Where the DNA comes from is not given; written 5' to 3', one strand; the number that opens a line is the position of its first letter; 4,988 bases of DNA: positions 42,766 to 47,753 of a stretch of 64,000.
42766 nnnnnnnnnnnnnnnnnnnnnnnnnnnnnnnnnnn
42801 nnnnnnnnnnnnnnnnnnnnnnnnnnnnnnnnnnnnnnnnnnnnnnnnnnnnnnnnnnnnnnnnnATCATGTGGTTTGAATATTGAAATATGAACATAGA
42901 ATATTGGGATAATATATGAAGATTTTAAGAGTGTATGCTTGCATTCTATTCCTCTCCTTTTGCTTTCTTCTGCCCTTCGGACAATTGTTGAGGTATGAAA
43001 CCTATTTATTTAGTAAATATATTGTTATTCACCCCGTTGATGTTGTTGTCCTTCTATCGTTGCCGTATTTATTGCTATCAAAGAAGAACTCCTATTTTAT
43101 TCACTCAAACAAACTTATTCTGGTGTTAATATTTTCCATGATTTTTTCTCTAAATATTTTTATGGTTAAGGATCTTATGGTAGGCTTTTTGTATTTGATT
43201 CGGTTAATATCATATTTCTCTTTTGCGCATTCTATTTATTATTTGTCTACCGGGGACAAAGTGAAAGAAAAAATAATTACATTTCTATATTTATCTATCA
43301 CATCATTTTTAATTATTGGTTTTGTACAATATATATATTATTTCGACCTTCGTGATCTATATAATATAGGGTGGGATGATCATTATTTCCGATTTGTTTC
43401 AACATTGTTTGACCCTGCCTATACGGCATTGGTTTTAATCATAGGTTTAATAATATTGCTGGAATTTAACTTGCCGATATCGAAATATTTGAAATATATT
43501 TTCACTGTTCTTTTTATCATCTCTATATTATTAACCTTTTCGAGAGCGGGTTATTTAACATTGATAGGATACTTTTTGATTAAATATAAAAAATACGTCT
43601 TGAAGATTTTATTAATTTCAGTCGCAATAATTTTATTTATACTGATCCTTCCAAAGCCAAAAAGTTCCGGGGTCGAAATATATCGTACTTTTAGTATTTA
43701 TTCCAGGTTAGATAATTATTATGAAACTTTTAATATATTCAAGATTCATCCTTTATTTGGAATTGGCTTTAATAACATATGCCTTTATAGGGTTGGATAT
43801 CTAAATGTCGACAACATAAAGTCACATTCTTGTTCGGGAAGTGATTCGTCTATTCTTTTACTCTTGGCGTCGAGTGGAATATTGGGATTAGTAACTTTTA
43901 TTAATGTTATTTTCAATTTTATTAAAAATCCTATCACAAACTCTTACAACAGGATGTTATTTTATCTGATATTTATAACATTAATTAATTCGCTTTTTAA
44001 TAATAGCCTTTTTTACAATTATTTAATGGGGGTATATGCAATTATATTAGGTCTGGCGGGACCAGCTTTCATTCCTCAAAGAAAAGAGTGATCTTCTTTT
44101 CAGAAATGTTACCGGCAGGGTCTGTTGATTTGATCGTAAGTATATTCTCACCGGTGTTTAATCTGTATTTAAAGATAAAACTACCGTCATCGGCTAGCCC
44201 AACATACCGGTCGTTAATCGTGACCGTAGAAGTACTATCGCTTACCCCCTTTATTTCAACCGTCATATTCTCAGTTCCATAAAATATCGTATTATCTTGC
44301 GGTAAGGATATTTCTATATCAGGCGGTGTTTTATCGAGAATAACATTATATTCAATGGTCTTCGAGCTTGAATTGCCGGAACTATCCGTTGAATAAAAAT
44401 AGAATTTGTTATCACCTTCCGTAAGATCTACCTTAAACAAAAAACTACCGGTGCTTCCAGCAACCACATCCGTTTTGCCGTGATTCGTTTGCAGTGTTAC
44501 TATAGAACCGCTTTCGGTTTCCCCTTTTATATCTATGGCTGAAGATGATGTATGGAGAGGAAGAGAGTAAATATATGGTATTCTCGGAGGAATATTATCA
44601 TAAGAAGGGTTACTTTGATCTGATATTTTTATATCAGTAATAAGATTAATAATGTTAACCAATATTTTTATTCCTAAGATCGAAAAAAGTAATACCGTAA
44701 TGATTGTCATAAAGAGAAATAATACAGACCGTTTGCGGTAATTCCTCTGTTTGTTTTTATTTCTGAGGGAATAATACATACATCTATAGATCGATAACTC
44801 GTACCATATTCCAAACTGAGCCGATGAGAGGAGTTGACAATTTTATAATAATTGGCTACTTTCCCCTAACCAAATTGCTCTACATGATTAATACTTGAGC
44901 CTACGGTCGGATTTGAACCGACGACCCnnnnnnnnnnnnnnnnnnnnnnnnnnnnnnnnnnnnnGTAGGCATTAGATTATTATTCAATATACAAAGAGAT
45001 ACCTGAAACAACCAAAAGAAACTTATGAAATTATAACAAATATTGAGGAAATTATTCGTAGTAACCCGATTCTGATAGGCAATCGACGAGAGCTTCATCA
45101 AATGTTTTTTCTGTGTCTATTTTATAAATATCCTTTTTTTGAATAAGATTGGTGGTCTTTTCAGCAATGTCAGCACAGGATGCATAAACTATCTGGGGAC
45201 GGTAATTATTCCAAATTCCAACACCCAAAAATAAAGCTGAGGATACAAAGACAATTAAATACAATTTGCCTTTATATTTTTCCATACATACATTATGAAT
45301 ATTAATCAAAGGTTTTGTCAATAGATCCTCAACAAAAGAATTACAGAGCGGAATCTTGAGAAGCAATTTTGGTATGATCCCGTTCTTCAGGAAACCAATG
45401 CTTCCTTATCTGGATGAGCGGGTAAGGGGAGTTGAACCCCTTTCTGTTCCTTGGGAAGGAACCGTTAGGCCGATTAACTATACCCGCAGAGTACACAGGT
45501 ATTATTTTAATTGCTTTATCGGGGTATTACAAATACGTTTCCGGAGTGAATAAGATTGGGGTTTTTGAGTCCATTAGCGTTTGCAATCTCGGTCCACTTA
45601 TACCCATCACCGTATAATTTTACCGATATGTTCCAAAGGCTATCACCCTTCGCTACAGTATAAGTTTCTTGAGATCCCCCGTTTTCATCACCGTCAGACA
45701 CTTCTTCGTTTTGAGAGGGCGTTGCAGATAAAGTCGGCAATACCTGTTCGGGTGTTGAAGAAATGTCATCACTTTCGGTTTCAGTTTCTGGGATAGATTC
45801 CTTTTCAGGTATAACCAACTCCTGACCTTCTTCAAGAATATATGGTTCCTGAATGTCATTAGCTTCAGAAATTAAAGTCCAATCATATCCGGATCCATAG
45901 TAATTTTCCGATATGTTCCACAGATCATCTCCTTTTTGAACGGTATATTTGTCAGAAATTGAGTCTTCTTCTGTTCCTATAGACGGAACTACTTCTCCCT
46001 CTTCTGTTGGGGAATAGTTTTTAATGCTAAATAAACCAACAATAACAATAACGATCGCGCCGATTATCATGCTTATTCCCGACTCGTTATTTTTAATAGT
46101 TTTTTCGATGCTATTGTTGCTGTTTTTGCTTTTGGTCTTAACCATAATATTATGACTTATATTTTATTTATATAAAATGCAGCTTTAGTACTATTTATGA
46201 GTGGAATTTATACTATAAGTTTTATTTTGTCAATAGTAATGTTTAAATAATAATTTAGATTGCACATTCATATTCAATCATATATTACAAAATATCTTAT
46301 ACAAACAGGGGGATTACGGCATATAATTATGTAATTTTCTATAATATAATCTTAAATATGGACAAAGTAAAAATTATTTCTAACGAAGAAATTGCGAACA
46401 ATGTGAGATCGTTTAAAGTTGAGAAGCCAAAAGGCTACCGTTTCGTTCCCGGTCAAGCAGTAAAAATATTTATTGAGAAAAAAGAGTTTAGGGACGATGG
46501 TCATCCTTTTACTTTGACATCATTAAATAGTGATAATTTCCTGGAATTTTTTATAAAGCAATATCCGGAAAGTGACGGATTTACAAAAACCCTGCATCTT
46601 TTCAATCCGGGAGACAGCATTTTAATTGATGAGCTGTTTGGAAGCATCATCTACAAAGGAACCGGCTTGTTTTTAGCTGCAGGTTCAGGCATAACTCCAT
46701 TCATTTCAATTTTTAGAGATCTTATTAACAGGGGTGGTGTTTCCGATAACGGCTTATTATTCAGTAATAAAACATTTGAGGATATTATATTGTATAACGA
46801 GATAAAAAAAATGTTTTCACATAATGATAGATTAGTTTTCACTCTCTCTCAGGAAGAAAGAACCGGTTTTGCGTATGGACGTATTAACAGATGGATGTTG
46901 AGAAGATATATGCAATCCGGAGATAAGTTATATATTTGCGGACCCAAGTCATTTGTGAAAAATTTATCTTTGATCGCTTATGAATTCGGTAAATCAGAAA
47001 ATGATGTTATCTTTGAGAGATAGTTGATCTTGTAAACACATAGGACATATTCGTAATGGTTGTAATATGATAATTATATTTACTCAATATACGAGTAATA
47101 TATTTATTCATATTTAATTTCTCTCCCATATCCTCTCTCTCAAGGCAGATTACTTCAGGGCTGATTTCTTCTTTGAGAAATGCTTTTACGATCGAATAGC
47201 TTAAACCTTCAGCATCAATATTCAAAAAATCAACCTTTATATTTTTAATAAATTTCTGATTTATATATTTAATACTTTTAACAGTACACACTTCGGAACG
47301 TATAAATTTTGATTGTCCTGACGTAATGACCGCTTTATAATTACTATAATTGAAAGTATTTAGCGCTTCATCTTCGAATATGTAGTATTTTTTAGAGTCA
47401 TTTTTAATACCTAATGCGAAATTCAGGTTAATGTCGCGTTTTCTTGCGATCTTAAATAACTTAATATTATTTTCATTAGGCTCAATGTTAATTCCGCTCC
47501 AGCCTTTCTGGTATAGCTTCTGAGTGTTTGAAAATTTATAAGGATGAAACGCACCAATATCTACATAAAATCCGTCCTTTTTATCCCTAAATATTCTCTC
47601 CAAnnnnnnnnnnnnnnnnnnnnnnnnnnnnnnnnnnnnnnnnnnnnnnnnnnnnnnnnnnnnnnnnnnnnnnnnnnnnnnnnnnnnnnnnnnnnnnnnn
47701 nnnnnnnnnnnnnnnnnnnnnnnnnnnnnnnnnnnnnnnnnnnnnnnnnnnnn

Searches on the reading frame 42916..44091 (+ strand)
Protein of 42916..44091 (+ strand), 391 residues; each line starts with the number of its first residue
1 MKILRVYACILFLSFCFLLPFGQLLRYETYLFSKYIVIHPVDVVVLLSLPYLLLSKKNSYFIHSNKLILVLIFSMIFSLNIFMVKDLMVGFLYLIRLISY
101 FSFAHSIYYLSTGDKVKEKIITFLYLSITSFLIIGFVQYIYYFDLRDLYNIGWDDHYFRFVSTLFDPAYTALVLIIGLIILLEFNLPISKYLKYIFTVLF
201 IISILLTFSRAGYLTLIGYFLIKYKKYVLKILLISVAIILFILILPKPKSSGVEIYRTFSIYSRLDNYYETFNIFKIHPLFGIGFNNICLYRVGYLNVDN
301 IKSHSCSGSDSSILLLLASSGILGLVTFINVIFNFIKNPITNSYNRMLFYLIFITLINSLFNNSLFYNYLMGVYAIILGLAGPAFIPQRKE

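Call 6: search_protein_families(library=ncbifam, proteins=[window:42916-44091:+], max_evalue=0.1)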
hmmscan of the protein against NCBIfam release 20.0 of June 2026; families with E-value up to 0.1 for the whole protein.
window:42916-44091:+ (391 aa): 0 families

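Call 45: search_protein_families(library=pfam, proteins=[window:42916-44091:+], max_evalue=0.001)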
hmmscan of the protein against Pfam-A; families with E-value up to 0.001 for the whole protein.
window:42916-44091:+ (391 aa): 1 family
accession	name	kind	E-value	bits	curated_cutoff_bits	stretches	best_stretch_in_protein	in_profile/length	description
PF04932.20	Wzy_C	-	2.9e-12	47.1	31.7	1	196-329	2-149/149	O-Antigen ligase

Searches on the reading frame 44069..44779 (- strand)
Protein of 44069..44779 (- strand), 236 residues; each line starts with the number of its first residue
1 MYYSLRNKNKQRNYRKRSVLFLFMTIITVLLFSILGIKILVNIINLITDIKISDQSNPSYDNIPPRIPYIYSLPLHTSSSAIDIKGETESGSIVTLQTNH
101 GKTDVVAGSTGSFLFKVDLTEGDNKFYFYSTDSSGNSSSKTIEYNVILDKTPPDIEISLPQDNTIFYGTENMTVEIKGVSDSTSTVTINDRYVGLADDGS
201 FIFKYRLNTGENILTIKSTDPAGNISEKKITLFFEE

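Call 44: search_protein_families(library=ncbifam, proteins=[window:44069-44779:-], max_evalue=0.00001)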
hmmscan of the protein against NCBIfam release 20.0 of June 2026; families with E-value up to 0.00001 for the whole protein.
window:44069-44779:- (236 aa): 3 families
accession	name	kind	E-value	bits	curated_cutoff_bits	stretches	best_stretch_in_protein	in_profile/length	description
NF033510.3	Ca_tandemer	repeat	6.6e-12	45.7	50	0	78-138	29-96/96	Ca2+-stabilized repeat-containing adhesin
NF047446.1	barrel_OmpL47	domain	1.4e-07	31.9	40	0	120-141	41-63/68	OmpL47-type beta-barrel domain-containing protein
NF040520.1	Ig_like_BLP2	equivalog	3.8e-06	25.4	750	0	53-170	158-273/730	Ig-like repeat protein Blp2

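Call 45: search_protein_families(library=pfam, proteins=[window:44069-44779:-], max_evalue=0.001)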
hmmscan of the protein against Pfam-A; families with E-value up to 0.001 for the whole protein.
window:44069-44779:- (236 aa): 5 families
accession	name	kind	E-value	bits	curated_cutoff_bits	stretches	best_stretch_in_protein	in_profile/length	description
PF09136.16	Glucodextran_B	-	7.2e-19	67.9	27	2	153-234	1-81/83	Glucodextranase, domain B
PF19077.6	Big_13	-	7.7e-09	36.4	27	0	85-149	32-101/102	Bacterial Ig-like domain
PF17936.7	Big_6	-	2.7e-08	34.3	27.6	1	82-141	15-77/83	Bacterial Ig domain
PF12733.13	Cadherin-like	-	1.6e-05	25.6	24.2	0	167-226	24-79/89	Cadherin-like beta sandwich domain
PF13750.12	Big_3_3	-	1.6e-05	25.1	27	1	118-183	11-79/157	Bacterial Ig-like domain (group 3)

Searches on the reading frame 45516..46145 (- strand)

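Call 44: search_protein_families(library=ncbifam, proteins=[window:45516-46145:-], max_evalue=0.00001)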
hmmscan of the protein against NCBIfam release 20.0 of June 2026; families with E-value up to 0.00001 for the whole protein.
window:45516-46145:- (209 aa): 10 families
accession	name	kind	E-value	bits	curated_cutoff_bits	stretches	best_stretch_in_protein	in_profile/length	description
NF008399.0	PRK11198.1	equivalog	2e-22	80.2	134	2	157-209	93-147/149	peptidoglycan-binding protein LysM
NF052398.1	Agg_Promo_Fact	equivalog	9.7e-15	55.3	170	1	61-146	25-107/202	aggregation-promoting factor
NF040883.1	amid_act_ActS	equivalog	1.2e-12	47.6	375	1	62-144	30-112/242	amidase activator ActS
TIGR02899.1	spore_safA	subfamily_domain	1.6e-12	47.1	67.85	1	164-208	1-43/44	SafA/ExsA family spore coat assembly protein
NF010723.1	PRK14125.1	equivalog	1.5e-10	40.9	60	1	56-114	32-86/87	cell division suppressor protein YneA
NF033598.2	elast_bind_EbpS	equivalog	1.6e-10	40.5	300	0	144-208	433-498/498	elastin-binding protein EbpS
NF008123.1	PRK10871.1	equivalog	6.3e-08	32.4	311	0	65-124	105-161/365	murein hydrolase activator NlpD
NF047755.1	LIC_10271_M23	exception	6.6e-08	32.5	180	0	55-139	15-95/207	LIC_10271 family cell wall hydrolase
NF004974.0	PRK06347.1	equivalog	1.3e-07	31.1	701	0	67-176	408-496/592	1,4-beta-N-acetylmuramoylhydrolase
NF033163.1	lipo_LipL71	equivalog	3.3e-07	29.6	600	0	120-208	370-459/471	lipoprotein LipL71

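Call 45: search_protein_families(library=pfam, proteins=[window:45516-46145:-], max_evalue=0.001)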
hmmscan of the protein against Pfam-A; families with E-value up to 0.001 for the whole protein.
window:45516-46145:- (209 aa): 3 families
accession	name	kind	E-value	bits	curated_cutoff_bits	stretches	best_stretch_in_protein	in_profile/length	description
PF01476.26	LysM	-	3.7e-24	84.8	20.9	2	162-208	1-43/43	LysM domain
PF23457.1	LysM2_NFP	-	3.8e-10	40.1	36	0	161-208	7-54/56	NFP LysM2 domain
PF23473.1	LysM3_LYK4_5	-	0.00015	22.2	29.3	0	161-199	4-38/48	LYK4/5 LysM3 domain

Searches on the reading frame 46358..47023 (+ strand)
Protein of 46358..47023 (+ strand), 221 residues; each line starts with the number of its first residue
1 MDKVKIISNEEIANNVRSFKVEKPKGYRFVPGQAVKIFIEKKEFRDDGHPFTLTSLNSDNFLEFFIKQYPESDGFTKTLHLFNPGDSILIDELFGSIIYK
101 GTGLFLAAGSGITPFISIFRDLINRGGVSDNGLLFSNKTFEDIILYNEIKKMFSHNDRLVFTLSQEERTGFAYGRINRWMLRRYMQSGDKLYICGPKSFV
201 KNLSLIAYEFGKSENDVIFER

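Call 44: search_protein_families(library=ncbifam, proteins=[window:46358-47023:+], max_evalue=0.00001)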
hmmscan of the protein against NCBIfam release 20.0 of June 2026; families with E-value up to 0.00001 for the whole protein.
window:46358-47023:+ (221 aa): 10 families
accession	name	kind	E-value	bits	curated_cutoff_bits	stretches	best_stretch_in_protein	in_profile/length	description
NF007964.0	PRK10684.1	equivalog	3.8e-15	55.7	383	1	13-218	21-233/333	NADH oxidoreductase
NF040810.1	BenC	equivalog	1.5e-14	53.9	430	1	7-209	115-317/333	benzoate 1,2-dioxygenase electron transfer component BenC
NF000796.0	PRK00054.1-1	equivalog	2.9e-11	43.1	224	1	3-207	5-189/254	dihydroorotate dehydrogenase electron transfer subunit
TIGR02160.1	PA_CoA_Oxy5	hypoth_equivalog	7.1e-10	38.2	420.8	1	101-220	110-239/352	1,2-phenylacetyl-CoA epoxidase subunit PaaE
NF045803.1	MethMoxFADbindMmoC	equivalog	2.6e-09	36.3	500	1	6-221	111-339/343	aromatic/alkene monooxygenase hydroxylase FAD-binding subunit MmoC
NF006220.0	PRK08345.1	subfamily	1.4e-08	34.4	395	1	9-166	23-180/294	cytochrome-c3 hydrogenase subunit gamma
NF004317.0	PRK05713.1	equivalog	1.2e-07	31.3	338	1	6-204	96-290/312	iron-sulfur-binding ferredoxin reductase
NF058606.1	GlBtMonoRdsGbcB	equivalog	2.5e-07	29.9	500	1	14-206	28-231/362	glycine betaine monooxygenase reductase subunit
NF040830.1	sulfhyd_ShyC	equivalog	1.1e-06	28.1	600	1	15-160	25-168/288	NAD(P)-dependent hydrogenase/sulfhydrogenase 2 subunit gamma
NF009805.0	PRK13289.1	equivalog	6e-06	25.4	432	1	6-220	159-390/399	NO-inducible flavohemoprotein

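Call 45: search_protein_families(library=pfam, proteins=[window:46358-47023:+], max_evalue=0.001)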
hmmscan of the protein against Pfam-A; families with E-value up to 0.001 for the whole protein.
window:46358-47023:+ (221 aa): 4 families
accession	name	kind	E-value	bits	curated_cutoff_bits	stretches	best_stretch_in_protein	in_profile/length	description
PF00175.26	NAD_binding_1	-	8.2e-11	43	22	1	105-202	1-106/109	Oxidoreductase NAD-binding domain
PF08022.18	FAD_binding_8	-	1.5e-07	31.9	22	1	8-79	8-78/109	FAD-binding domain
PF08030.17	NAD_binding_6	-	2.4e-05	24.9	22.2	1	104-126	5-27/156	Ferric reductase NAD binding domain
PF00970.30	FAD_binding_6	-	0.00029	21.6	21.1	1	4-91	2-91/99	Oxidoreductase FAD-binding domain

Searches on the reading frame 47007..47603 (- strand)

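Call 44: search_protein_families(library=ncbifam, proteins=[window:47007-47603:-], max_evalue=0.00001)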
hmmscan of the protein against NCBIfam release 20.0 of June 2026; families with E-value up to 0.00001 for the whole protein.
window:47007-47603:- (198 aa): 1 family
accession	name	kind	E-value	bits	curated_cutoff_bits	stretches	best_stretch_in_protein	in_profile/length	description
TIGR01444.1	fkbM_fam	subfamily_domain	3.4e-06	27.6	37.7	1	13-147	2-131/143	FkbM family methyltransferase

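Call 45: search_protein_families(library=pfam, proteins=[window:47007-47603:-], max_evalue=0.001)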
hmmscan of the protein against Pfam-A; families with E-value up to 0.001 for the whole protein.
window:47007-47603:- (198 aa): 1 family
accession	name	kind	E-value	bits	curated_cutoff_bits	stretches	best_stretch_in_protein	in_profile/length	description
PF05050.19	Methyltransf_21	-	2.7e-12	47.6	22.7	1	15-179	1-172/173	Methyltransferase FkbM domain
